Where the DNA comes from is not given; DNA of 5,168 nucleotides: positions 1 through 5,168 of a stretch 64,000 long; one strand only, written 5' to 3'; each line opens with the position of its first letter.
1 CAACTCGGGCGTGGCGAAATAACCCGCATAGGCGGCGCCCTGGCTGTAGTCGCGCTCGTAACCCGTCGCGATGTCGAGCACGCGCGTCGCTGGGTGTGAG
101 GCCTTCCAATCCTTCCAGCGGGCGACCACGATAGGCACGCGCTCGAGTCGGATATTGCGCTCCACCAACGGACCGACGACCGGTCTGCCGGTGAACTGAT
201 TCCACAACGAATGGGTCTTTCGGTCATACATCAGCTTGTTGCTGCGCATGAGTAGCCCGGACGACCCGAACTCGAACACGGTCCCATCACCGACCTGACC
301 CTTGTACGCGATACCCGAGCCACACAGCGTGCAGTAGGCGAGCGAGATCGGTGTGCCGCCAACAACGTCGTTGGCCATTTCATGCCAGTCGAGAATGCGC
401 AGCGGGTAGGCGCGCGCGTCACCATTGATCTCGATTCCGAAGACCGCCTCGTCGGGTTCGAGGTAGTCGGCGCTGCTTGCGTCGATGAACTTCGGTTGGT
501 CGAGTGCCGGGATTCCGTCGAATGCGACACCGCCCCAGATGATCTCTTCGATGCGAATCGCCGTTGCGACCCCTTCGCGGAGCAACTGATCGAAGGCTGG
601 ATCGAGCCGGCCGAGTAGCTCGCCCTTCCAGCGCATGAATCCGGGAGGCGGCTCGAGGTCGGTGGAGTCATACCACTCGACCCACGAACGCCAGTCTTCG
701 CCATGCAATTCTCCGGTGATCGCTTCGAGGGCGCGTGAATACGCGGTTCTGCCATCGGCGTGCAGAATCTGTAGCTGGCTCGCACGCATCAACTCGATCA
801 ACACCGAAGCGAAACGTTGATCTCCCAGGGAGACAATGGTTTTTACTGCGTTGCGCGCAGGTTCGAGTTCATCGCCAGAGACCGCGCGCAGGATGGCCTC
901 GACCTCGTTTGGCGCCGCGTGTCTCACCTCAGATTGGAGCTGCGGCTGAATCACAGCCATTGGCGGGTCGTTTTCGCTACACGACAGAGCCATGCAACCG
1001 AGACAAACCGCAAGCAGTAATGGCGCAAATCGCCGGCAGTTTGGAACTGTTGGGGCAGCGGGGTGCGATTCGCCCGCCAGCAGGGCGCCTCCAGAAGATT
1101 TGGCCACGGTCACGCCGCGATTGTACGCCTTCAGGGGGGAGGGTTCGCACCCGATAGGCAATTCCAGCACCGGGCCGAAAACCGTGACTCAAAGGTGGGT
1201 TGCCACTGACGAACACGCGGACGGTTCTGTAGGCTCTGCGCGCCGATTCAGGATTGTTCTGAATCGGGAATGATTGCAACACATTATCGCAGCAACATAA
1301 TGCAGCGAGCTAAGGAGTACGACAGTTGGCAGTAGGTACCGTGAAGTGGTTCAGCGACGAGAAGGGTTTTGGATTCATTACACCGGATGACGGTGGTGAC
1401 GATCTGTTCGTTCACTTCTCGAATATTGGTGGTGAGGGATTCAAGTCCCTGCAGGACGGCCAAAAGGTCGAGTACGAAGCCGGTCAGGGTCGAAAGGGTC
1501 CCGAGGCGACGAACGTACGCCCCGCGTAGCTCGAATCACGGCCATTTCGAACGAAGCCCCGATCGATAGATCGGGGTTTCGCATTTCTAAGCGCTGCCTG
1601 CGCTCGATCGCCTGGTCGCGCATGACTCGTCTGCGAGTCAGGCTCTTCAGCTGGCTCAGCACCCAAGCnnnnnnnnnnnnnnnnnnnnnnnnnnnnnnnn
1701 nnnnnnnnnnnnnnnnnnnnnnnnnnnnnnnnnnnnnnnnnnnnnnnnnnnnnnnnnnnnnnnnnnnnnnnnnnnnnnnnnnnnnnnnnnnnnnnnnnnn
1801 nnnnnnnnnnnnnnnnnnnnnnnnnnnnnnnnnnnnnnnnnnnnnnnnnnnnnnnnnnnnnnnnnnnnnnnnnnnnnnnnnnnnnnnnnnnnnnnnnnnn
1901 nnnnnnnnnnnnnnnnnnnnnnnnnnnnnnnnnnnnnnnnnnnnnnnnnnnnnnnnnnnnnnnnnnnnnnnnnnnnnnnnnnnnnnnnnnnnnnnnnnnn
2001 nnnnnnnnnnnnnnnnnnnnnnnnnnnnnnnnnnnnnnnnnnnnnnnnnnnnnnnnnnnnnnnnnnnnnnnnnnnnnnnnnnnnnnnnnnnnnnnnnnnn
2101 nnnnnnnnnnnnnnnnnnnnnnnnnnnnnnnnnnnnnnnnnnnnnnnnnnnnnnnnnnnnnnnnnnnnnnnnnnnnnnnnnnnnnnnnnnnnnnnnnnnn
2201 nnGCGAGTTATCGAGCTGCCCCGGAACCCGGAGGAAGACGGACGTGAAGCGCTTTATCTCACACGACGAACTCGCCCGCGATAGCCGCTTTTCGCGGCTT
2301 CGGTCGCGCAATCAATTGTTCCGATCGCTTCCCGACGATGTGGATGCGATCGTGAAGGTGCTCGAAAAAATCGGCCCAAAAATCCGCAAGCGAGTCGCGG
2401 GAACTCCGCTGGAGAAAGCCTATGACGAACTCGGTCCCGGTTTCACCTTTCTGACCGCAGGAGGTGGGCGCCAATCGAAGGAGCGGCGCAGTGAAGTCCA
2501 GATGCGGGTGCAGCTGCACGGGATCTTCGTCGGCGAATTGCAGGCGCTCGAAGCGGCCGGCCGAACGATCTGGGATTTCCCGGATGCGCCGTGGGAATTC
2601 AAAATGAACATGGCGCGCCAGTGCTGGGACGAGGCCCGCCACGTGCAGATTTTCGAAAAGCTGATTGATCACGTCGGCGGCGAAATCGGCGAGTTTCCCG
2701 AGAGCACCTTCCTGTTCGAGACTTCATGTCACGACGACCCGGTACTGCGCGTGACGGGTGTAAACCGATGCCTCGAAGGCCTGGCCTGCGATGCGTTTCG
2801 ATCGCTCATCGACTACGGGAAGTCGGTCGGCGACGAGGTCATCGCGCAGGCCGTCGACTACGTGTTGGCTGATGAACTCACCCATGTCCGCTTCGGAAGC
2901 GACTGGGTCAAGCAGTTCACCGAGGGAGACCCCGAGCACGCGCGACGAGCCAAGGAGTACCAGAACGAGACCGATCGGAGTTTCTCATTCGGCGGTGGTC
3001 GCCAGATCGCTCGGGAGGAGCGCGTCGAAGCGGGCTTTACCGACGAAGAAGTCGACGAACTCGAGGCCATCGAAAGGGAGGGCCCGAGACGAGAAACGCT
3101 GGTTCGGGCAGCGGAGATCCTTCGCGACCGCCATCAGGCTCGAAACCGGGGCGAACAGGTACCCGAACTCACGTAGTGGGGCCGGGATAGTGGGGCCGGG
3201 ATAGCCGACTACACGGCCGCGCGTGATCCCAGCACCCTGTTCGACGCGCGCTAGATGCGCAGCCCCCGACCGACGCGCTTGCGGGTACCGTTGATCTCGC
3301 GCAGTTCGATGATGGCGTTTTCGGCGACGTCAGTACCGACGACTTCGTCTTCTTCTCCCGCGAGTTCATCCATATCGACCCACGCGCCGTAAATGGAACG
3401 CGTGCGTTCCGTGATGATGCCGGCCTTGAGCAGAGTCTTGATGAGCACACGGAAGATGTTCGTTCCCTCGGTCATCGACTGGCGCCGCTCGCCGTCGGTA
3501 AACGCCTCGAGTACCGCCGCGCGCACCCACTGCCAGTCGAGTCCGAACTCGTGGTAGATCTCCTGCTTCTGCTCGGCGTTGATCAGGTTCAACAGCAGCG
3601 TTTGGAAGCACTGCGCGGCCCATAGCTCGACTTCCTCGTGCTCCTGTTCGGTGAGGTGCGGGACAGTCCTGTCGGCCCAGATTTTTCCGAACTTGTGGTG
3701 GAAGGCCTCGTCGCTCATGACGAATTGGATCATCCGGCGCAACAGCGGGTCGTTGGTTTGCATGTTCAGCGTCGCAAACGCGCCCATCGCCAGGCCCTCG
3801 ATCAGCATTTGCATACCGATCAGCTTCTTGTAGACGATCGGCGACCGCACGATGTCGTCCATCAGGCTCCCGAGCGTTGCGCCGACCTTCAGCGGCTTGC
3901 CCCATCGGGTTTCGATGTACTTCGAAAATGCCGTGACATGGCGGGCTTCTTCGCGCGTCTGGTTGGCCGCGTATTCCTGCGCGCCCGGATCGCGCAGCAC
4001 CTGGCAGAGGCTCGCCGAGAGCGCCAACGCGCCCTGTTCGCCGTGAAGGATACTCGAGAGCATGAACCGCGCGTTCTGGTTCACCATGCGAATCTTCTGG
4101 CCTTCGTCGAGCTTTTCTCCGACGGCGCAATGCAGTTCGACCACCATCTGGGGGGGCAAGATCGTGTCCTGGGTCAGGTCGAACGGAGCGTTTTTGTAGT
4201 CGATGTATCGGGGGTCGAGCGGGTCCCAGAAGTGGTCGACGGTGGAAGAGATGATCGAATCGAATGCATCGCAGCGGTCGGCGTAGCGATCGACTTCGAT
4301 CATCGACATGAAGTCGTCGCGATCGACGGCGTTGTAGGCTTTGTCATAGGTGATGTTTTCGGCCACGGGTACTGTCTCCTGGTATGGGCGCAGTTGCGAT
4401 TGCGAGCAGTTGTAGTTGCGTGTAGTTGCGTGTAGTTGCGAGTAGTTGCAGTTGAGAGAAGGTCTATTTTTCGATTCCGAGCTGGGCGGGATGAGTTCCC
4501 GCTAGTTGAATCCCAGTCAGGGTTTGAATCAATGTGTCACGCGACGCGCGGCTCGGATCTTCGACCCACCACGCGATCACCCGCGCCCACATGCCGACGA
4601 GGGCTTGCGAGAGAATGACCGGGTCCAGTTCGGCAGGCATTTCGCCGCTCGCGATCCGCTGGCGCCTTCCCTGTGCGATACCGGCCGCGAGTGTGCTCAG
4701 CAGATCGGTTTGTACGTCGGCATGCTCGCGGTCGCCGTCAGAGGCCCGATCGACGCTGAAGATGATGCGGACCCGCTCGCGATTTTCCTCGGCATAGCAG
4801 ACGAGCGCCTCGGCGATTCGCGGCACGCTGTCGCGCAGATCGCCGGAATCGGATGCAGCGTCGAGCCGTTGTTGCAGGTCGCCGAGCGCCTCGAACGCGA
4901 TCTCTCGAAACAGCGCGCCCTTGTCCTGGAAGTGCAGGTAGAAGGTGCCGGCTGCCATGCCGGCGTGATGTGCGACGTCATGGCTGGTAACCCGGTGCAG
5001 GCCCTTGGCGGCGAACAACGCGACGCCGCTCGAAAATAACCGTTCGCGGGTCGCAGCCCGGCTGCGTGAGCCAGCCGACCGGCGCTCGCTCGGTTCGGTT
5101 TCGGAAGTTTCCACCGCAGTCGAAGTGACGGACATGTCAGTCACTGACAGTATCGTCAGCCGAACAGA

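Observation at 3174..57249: Recurrent architecture: unrelated short tandem arrays placed at gene 5' ends throughout the window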

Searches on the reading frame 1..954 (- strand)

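Call 44: search_protein_families(library=pfam, max_evalue=0.00001, proteins=[window:1-954:-])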
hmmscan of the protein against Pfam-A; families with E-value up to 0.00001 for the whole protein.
window:1-954:- (318 aa): 1 family
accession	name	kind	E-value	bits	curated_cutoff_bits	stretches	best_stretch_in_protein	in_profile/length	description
PF11376.13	DUF3179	-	5.2e-61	207.1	27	1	146-314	2-167/292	Protein of unknown function (DUF3179)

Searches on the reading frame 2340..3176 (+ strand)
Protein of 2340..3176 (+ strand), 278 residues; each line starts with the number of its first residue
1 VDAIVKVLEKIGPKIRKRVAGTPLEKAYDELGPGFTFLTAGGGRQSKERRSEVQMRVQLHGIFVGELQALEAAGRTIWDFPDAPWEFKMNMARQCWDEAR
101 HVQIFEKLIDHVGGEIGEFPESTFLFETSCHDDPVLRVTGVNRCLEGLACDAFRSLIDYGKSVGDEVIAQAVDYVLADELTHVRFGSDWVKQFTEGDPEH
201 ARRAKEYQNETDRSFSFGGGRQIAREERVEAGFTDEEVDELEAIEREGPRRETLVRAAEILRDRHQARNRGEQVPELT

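Call 8: search_protein_families(library=pfam, proteins=[window:2340-3176:+])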
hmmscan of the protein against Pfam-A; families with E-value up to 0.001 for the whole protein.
window:2340-3176:+ (278 aa): 1 family
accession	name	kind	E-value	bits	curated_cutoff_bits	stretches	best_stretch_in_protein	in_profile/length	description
PF04305.20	DUF455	-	8.3e-27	94.8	34.3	1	47-238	55-246/247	Protein of unknown function (DUF455)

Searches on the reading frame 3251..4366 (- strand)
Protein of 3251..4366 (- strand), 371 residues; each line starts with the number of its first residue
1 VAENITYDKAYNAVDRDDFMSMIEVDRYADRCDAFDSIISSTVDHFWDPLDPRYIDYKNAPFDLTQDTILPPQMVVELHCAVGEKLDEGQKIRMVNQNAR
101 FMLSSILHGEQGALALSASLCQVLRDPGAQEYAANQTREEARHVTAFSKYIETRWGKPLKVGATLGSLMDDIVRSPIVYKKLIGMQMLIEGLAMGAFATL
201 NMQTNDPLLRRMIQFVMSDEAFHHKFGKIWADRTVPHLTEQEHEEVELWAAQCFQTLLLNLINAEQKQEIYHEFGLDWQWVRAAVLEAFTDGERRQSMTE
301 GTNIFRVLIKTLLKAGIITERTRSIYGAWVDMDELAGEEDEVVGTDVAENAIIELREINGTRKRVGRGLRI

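Call 8: search_protein_families(library=pfam, proteins=[window:3251-4366:-])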
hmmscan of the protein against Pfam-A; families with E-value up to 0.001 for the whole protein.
window:3251-4366:- (371 aa): 1 family
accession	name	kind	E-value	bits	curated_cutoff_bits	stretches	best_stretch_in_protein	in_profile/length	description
PF11583.14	AurF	-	9.3e-06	25.4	29.6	1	69-298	42-267/282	P-aminobenzoate N-oxygenase AurF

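Call 26: find_encoding_contigs(protein=window:3251-4366:-, flank=3000, max_places=10)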
Protein window:3251-4366:- (371 aa): 4 contigs read that carry it; 3 places shown.
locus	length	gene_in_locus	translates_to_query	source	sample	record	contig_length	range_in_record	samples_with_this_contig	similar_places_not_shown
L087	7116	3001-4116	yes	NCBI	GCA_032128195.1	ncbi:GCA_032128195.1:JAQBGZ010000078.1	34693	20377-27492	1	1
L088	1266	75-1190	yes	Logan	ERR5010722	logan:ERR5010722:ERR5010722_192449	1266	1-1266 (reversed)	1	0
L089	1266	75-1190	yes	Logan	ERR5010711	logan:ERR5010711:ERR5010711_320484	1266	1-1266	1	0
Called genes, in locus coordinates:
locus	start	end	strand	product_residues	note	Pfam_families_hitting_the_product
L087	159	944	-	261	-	PF13489:Methyltransf_23, PF13847:Methyltransf_31, PF08241:Methyltransf_11, PF08242:Methyltransf_12, PF13649:Methyltransf_25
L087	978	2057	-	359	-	PF11583:AurF, PF00268:Ribonuc_red_sm (faint), PF02332:Phenol_Hydrox (faint), PF04305:DUF455 (weak)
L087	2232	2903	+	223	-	PF00440:TetR_N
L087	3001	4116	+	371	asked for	PF11583:AurF (weak)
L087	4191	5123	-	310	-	PF04305:DUF455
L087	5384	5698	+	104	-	-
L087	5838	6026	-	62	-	PF00313:CSD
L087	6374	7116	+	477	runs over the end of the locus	PF11376:DUF3179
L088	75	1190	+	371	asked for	PF11583:AurF (weak)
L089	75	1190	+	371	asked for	PF11583:AurF (weak)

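Call 39: list_cluster_members(proteins=[window:3251-4366:-, window:54287-57172:-, window:57328-58392:+, window:57394-58392:+, window:50415-52745:-, window:52806-54209:+, window:4464-5135:-, window:2244-3176:+, window:58576-59418:+])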
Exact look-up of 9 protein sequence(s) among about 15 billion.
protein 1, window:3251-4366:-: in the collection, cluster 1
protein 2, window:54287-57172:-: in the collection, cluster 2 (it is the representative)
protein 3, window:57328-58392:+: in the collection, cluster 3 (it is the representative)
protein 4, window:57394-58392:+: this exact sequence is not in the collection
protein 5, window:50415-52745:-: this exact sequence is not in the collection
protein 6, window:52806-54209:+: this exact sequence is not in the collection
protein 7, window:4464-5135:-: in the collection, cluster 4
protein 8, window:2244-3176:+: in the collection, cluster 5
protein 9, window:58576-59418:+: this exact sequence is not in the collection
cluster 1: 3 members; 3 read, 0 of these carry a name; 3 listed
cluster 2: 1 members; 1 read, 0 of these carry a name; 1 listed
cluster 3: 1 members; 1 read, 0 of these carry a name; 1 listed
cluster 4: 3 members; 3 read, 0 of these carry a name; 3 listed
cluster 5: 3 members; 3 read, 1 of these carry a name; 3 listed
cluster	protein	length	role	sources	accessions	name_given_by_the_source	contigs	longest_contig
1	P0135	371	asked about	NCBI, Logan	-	-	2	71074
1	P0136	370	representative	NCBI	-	-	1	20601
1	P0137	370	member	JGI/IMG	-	-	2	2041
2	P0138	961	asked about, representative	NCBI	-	-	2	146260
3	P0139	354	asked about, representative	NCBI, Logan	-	-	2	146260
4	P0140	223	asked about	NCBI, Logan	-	-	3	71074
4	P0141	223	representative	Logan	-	-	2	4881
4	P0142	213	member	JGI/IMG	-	-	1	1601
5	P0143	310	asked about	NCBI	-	-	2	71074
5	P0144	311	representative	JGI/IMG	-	-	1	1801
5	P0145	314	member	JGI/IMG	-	uncharacterized ferritin-like protein (DUF455 family)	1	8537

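Call 40: find_encoding_contigs(protein=P0136, flank=10000, max_places=4)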
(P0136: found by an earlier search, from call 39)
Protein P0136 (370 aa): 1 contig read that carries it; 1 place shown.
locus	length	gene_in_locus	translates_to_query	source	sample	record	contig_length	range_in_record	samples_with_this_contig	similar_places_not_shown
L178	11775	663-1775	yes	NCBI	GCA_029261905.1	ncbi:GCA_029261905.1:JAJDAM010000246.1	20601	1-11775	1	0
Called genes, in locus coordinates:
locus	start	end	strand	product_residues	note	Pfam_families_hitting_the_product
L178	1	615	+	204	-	?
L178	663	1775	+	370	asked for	PF11583:AurF (weak)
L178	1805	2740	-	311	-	PF04305:DUF455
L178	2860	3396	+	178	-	PF07355:GRDB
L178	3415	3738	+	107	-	-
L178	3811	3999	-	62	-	PF00313:CSD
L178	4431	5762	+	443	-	PF11376:DUF3179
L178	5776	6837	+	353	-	PF01408:GFO_IDH_MocA, PF22725:GFO_IDH_MocA_C3, PF02894:GFO_IDH_MocA_C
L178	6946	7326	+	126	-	PF07681:DoxX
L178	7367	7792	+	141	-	PF04828:GFA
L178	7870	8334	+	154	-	PF03473:MOSC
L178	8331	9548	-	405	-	PF04116:FA_hydroxylase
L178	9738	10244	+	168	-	PF03167:UDG (weak)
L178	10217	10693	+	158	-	PF00293:NUDIX, PF14815:NUDIX_4 (weak)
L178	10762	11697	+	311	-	PF00296:Bac_luciferase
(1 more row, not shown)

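Call 41: find_encoding_contigs(protein=P0141, flank=5000, max_places=4)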
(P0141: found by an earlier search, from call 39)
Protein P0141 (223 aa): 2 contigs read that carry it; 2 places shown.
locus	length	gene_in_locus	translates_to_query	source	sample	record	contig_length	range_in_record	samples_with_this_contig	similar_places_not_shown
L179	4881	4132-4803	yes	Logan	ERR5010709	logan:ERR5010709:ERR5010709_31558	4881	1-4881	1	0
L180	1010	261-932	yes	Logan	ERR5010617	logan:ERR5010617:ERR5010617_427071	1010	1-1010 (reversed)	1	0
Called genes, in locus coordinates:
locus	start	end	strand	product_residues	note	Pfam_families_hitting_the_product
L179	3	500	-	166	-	?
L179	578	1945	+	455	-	PF04389:Peptidase_M28 (faint), PF01546:Peptidase_M20, PF07687:M20_dimer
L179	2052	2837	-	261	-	PF13489:Methyltransf_23, PF13847:Methyltransf_31, PF08241:Methyltransf_11, PF08242:Methyltransf_12, PF13649:Methyltransf_25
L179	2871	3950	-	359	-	PF11583:AurF, PF00268:Ribonuc_red_sm (faint), PF02332:Phenol_Hydrox (weak), PF04305:DUF455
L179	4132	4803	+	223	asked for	PF00440:TetR_N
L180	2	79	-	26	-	?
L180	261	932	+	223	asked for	PF00440:TetR_N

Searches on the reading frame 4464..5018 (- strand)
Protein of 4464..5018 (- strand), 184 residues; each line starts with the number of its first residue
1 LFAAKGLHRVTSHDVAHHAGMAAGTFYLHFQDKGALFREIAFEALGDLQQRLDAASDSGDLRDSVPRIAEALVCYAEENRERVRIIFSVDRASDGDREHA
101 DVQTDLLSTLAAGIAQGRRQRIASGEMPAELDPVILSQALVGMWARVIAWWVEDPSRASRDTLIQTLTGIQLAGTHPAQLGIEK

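Call 8: search_protein_families(library=pfam, proteins=[window:4464-5018:-])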
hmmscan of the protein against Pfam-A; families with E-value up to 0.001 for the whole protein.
window:4464-5018:- (184 aa): 1 family
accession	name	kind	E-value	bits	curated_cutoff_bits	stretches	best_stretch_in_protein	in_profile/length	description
PF00440.29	TetR_N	-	3.9e-11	43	24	1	1-40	8-47/47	Bacterial regulatory proteins, tetR family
